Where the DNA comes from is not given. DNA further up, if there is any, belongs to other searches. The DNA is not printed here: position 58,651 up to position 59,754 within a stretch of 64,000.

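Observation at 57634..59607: Secreted ankyrin-repeat array fused to a metallo-beta-lactamase-fold hydrolase domain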

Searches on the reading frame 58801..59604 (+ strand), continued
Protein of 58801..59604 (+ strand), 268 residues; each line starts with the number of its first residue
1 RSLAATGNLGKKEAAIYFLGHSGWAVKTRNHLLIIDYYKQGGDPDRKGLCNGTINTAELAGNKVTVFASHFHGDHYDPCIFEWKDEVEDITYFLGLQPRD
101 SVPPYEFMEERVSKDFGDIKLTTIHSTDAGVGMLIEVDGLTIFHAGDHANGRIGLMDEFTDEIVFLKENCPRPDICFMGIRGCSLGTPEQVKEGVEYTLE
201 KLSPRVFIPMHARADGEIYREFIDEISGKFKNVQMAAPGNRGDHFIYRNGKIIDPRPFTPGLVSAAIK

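Call 70: search_protein_families(library=pfam, proteins=[window:58801-59604:+], max_evalue=10)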
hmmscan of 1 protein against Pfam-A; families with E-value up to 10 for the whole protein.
window:58801-59604:+ (268 aa): 1 family
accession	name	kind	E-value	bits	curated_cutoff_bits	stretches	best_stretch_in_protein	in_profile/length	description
PF13483.12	Lactamase_B_3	-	6.1e-07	30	24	1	16-211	2-160/160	Beta-lactamase superfamily domain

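Call 81: search_protein_families(library=pfam, proteins=[L005:2677-3069:+, L005:3072-4697:+, L004:2947-4533:+, L012:7391-9322:+, L012:6970-7362:+, L007:3972-4454:+, L004:7116-7868:+, L005:6924-8087:+, L013:2436-4520:+, L008:2554-4410:+], max_evalue=0.001)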
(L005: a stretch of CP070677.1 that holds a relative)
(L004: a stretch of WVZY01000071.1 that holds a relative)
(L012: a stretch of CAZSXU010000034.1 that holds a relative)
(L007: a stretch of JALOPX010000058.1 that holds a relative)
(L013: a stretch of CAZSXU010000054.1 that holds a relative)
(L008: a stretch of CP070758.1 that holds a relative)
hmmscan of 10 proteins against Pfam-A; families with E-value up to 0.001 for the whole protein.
L005:2677-3069:+ (130 aa): 1 family
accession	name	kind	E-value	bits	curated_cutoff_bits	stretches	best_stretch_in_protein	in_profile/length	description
PF03965.22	Penicillinase_R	-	2.4e-24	86.3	22.6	1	10-123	1-114/115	Penicillinase repressor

L005:3072-4697:+ (541 aa): 5 families
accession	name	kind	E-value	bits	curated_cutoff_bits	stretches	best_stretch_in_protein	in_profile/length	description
PF05569.17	Peptidase_M56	-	7.7e-33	114.4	31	1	135-323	103-296/296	BlaR1 peptidase M56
PF07719.23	TPR_2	-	3.7e-06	27.1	27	0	492-522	3-33/34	Tetratricopeptide repeat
PF13432.12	TPR_16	-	6.4e-06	27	32.7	0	496-523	3-30/65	Tetratricopeptide repeat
PF00515.34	TPR_1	-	3.7e-05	23.8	27.8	0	496-522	7-33/34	Tetratricopeptide repeat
PF13428.12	TPR_14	-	0.00087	20.2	23.5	0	491-523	2-34/44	Tetratricopeptide repeat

L004:2947-4533:+ (528 aa): 11 families
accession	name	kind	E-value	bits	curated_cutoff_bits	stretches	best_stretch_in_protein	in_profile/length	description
PF05569.17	Peptidase_M56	-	7.3e-36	124.3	31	1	136-323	104-296/296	BlaR1 peptidase M56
PF07719.23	TPR_2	-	6.3e-10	38.8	27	1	479-509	3-33/34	Tetratricopeptide repeat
PF00515.34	TPR_1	-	2.8e-09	36.8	27.8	1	483-509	7-33/34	Tetratricopeptide repeat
PF13432.12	TPR_16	-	2.1e-06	28.5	32.7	1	448-510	2-64/65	Tetratricopeptide repeat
PF13414.12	TPR_11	-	3.6e-06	27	26.8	1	484-510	1-27/42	TPR repeat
PF13181.12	TPR_8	-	6.2e-06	26.4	25.7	1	479-509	3-33/34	Tetratricopeptide repeat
PF13428.12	TPR_14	-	1.5e-05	25.7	23.5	1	478-511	2-35/44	Tetratricopeptide repeat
PF13174.12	TPR_6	-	7.2e-05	23.6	26.3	0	483-510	6-33/33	Tetratricopeptide repeat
PF10516.15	SHNi-TPR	-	7.8e-05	22.6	21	1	479-506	3-30/38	SHNi-TPR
PF14559.12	TPR_19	-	0.00034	21.3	25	1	457-518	5-66/68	Tetratricopeptide repeat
PF13424.12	TPR_12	-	0.0005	20.6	30.1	0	480-507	6-33/77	Tetratricopeptide repeat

L012:7391-9322:+ (643 aa): 9 families
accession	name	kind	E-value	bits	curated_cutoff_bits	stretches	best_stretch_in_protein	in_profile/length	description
PF13646.12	HEAT_2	-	2.9e-42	143.3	27.7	3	558-640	7-88/88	HEAT repeats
PF05569.17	Peptidase_M56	-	2.9e-35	122.3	31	1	21-319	7-296/296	BlaR1 peptidase M56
PF02985.28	HEAT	-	7.2e-26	88.2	23.5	1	586-613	2-29/31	HEAT repeat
PF03130.22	HEAT_PBS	-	1.5e-16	59.4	20.9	1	404-429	1-26/27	PBS lyase HEAT-like repeat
PF13513.12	HEAT_EZ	-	9.3e-16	58.4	27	1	565-611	1-55/55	HEAT-like repeat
PF00514.29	Arm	-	1.1e-08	35.3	20.6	0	585-611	13-39/41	Armadillo/beta-catenin-like repeat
PF12717.13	Cnd1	-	1.8e-07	31.8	26.4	0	562-619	32-93/162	non-SMC mitotic condensation complex subunit 1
PF01347.28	Vitellogenin_N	-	1.7e-05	24.1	24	0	516-635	459-585/590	Lipoprotein amino terminal region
PF01435.24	Peptidase_M48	-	9.2e-05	22.8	20.3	1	173-264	14-112/186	Peptidase family M48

L012:6970-7362:+ (130 aa): 2 families
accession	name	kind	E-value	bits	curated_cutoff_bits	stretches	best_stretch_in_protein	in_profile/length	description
PF03965.22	Penicillinase_R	-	2.5e-25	89.5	22.6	1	10-123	1-114/115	Penicillinase repressor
PF13463.12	HTH_27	-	0.00077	20.1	22.2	0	10-72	1-65/68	Winged helix DNA-binding domain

L007:3972-4454:+ (160 aa): 1 family
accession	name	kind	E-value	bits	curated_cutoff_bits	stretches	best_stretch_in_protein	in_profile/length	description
PF20140.4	DUF6530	-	2.9e-68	229.2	23.7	1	1-158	1-158/159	Family of unknown function (DUF6530)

L004:7116-7868:+ (250 aa): 0 families

L005:6924-8087:+ (387 aa): 0 families

L013:2436-4520:+ (694 aa): 0 families

L008:2554-4410:+ (618 aa): 3 families
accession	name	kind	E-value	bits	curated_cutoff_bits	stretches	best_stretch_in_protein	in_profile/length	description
PF00144.29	Beta-lactamase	-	7.5e-25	88.2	27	1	308-593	19-306/329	Beta-lactamase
PF00404.24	Dockerin_1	-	0.0003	21.4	22.9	0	197-251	2-56/57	Dockerin type I domain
PF02014.22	Reeler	-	0.00061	20.8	21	0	69-165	26-120/131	Reeler domain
